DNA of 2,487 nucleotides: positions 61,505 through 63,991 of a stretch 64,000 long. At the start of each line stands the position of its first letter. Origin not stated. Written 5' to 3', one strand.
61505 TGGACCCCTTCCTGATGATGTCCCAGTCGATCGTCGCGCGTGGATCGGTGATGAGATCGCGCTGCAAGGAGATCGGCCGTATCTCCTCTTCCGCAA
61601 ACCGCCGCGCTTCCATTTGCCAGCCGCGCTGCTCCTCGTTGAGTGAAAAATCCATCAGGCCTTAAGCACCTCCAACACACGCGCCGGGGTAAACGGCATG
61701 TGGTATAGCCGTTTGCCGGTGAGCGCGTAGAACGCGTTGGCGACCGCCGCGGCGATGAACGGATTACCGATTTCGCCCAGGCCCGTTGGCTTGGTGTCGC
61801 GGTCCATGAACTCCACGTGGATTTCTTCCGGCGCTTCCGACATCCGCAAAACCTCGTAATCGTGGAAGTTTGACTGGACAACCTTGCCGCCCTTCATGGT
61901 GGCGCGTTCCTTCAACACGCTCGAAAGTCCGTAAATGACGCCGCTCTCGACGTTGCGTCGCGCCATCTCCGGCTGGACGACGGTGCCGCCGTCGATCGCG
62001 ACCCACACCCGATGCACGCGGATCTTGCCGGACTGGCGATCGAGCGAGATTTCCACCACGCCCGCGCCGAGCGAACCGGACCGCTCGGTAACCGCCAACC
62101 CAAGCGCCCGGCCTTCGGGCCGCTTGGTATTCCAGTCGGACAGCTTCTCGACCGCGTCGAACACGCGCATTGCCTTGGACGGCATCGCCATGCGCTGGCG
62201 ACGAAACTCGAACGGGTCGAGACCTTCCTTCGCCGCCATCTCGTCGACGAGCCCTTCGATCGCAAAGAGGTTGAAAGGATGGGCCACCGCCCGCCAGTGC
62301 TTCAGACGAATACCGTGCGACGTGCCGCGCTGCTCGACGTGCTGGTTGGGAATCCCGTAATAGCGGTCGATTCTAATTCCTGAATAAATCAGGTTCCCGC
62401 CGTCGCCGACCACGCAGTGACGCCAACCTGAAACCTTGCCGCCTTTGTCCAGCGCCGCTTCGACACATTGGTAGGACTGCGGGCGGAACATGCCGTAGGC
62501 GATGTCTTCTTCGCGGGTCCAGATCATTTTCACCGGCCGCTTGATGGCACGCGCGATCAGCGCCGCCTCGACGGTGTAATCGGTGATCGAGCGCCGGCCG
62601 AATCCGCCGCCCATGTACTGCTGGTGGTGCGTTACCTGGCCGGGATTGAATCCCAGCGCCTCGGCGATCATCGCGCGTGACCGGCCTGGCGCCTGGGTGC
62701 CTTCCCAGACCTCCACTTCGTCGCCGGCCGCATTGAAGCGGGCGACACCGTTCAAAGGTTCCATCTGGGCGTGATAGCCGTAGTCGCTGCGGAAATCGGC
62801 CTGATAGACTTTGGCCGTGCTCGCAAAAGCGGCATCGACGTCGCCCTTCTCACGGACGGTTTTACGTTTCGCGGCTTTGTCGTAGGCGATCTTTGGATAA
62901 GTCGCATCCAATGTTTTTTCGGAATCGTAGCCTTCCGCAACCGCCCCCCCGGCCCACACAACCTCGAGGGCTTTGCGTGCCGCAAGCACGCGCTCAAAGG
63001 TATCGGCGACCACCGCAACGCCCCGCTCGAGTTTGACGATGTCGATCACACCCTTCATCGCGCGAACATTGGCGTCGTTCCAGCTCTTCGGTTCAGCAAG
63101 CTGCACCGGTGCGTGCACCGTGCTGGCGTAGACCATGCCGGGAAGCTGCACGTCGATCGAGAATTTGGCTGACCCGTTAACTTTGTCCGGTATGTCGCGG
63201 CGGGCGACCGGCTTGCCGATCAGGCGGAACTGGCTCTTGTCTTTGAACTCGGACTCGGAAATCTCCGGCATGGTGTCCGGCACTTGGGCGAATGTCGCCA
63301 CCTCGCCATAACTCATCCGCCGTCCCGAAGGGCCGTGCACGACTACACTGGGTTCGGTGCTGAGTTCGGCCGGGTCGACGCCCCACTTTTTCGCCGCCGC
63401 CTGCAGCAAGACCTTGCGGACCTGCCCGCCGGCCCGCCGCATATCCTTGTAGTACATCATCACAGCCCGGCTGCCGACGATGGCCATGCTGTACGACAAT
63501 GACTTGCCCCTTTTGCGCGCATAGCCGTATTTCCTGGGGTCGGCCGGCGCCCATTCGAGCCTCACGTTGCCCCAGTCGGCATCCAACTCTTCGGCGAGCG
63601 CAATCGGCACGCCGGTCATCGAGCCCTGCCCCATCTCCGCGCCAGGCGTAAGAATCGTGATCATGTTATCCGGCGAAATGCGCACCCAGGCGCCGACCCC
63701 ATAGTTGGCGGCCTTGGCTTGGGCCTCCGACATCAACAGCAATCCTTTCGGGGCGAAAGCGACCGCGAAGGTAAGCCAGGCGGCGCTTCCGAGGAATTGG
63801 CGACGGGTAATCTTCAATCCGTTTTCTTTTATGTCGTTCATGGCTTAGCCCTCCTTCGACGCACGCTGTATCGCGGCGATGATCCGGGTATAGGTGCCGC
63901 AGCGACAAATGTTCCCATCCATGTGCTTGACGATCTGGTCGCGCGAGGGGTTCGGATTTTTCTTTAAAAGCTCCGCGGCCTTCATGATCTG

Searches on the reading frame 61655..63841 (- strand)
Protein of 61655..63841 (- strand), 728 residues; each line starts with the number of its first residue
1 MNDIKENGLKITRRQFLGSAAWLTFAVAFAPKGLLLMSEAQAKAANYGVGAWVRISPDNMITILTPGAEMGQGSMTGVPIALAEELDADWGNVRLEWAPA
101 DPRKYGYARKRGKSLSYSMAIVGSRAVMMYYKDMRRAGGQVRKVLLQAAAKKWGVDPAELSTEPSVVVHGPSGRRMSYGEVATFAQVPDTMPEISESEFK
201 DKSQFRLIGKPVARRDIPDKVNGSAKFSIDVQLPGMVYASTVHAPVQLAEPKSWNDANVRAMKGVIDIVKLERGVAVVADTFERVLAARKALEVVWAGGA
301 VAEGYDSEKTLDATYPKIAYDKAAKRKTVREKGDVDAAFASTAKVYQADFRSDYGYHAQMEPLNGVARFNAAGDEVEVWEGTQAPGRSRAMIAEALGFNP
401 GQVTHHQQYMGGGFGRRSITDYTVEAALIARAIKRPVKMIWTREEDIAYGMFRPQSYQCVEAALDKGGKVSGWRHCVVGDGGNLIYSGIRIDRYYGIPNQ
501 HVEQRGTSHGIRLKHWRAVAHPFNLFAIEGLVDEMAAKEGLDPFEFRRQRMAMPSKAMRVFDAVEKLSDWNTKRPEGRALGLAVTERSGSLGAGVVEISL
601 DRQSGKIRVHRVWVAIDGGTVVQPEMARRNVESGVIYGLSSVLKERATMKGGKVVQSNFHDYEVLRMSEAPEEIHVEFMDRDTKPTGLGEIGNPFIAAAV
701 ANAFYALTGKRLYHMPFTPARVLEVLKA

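Call 76: search_protein_families(library=pfam, max_evalue=0.01, proteins=[window:61655-63841:-])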
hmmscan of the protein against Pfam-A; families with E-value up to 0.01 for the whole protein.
window:61655-63841:- (728 aa): 2 families
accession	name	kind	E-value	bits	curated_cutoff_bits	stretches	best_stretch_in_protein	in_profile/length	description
PF02738.23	MoCoBD_1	-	3.8e-43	147.8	27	1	328-549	9-242/244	Molybdopterin cofactor-binding domain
PF20256.3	MoCoBD_2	-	9.3e-29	101.2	27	2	589-671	200-283/283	Molybdopterin cofactor-binding domain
